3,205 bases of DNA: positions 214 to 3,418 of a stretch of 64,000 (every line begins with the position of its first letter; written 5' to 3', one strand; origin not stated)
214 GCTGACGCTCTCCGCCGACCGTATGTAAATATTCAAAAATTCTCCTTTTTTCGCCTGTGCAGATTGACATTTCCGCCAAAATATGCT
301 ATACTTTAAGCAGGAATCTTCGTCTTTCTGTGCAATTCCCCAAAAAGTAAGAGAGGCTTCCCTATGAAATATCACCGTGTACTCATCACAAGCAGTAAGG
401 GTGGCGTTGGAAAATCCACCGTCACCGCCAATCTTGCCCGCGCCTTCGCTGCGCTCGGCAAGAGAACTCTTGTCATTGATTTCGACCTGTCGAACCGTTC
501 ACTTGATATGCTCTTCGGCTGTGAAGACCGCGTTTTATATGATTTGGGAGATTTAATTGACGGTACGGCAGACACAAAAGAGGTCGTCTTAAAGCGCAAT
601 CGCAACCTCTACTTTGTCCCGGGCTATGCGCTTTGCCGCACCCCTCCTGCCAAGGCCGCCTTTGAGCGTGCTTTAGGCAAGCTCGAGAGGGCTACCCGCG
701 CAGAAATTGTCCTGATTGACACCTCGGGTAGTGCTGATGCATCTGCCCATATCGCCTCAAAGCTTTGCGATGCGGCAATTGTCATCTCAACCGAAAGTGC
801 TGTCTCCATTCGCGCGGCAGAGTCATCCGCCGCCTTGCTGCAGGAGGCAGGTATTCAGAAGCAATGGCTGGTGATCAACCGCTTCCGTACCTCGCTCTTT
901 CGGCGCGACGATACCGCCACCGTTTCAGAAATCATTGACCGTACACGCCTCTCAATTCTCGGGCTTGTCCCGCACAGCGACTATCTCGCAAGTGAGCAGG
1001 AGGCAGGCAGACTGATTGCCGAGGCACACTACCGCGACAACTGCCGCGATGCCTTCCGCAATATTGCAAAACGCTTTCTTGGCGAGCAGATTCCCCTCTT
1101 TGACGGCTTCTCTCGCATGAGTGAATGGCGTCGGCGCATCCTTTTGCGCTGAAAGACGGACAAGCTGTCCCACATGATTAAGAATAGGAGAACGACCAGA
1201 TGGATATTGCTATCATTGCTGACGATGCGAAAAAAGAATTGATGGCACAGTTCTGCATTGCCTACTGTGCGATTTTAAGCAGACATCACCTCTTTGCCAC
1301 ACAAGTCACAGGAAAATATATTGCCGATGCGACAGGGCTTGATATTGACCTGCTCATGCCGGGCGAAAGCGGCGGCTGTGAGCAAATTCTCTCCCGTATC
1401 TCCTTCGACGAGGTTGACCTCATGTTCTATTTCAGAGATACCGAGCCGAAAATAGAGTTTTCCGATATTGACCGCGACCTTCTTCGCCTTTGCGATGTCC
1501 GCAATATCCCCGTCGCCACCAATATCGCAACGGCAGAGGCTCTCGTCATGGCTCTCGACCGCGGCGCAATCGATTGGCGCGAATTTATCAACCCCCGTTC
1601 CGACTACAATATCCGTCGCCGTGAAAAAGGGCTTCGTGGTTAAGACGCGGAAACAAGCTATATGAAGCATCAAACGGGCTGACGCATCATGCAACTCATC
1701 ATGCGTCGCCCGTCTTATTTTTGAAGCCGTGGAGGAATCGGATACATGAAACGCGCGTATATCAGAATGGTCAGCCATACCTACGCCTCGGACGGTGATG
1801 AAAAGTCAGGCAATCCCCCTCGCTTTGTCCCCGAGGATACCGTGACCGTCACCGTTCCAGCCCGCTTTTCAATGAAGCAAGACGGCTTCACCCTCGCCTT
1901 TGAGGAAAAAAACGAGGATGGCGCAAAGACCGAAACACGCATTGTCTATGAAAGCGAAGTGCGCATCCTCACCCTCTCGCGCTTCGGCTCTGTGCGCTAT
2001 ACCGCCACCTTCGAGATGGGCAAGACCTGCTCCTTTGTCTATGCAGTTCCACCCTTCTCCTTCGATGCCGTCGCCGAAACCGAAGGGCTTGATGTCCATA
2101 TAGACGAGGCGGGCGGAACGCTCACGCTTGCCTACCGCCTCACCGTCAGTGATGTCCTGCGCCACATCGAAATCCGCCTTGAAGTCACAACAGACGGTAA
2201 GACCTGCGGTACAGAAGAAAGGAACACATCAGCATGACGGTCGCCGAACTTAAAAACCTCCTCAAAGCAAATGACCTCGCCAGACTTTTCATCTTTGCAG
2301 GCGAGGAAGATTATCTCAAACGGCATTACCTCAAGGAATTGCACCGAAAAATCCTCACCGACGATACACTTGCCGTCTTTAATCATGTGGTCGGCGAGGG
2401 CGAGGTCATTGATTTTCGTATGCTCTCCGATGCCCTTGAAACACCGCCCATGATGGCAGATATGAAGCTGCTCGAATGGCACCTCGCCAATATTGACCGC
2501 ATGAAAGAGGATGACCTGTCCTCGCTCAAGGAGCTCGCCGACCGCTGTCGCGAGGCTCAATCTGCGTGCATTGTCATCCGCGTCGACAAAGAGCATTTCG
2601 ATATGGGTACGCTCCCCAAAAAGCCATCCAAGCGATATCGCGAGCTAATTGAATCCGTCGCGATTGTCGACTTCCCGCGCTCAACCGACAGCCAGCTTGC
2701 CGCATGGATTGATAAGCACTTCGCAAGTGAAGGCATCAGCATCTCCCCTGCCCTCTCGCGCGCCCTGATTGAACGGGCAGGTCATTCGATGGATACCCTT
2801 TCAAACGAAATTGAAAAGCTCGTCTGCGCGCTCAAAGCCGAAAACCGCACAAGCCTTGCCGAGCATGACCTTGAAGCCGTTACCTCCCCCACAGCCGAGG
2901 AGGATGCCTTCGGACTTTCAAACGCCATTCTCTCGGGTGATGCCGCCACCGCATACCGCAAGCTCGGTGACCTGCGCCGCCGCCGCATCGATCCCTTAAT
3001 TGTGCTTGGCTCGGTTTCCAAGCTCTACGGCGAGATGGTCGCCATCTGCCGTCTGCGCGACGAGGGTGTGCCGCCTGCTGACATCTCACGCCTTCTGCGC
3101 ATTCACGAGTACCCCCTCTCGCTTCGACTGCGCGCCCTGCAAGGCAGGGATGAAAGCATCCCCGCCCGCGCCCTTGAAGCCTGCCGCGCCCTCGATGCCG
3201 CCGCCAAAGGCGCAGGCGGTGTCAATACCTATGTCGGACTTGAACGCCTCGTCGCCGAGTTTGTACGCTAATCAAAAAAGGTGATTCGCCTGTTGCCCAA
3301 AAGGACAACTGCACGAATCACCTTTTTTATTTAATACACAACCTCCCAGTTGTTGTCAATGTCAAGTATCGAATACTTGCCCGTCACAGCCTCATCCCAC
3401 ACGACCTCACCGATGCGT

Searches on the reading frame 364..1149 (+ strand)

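Call 13: search_protein_families(library=pfam, proteins=[window:364-1149:+], max_evalue=0.001)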
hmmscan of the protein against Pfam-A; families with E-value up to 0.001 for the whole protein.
window:364-1149:+ (262 aa): 9 families
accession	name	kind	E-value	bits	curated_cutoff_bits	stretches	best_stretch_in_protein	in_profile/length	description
PF10609.15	ParA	-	2.8e-18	66.7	27.1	1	4-237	4-244/246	NUBPL iron-transfer P-loop NTPase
PF01656.29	CbiA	-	3.6e-15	56.5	25.4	1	7-215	2-122/125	CobQ/CobB/MinD/ParA nucleotide binding domain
PF13614.12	AAA_31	-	4e-11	43.6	27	1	7-147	5-152/177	AAA domain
PF06564.18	CBP_BcsQ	-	1.1e-09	38.6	21.3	1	8-186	6-183/234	Cellulose biosynthesis protein BcsQ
PF00142.24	Fer4_NifH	-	1.6e-08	34.8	25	1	11-52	7-48/271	4Fe-4S iron sulfur cluster binding proteins, NifH/frxC family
PF09140.17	MipZ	-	4.2e-08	33.3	20.7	1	4-140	1-127/262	ATPase MipZ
PF02374.21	ArsA_ATPase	-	5.4e-07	29.6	24.3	1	5-41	2-38/305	Anion-transporting ATPase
PF13500.12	AAA_26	-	0.00022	21.6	27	0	5-30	2-27/198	AAA domain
PF00448.28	SRP54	-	0.00093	19.3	22.7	0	107-160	78-131/196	SRP54-type protein, GTPase domain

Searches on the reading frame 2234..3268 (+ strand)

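Call 13: search_protein_families(library=pfam, proteins=[window:2234-3268:+], max_evalue=0.001)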
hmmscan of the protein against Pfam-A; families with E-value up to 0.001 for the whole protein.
window:2234-3268:+ (345 aa): 1 family
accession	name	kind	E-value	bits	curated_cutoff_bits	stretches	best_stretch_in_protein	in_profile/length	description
PF21694.2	DNA_pol3_delta_C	-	4.7e-07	30.3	27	1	222-341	1-119/121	DNA polymerase III delta subunit, C-terminal domain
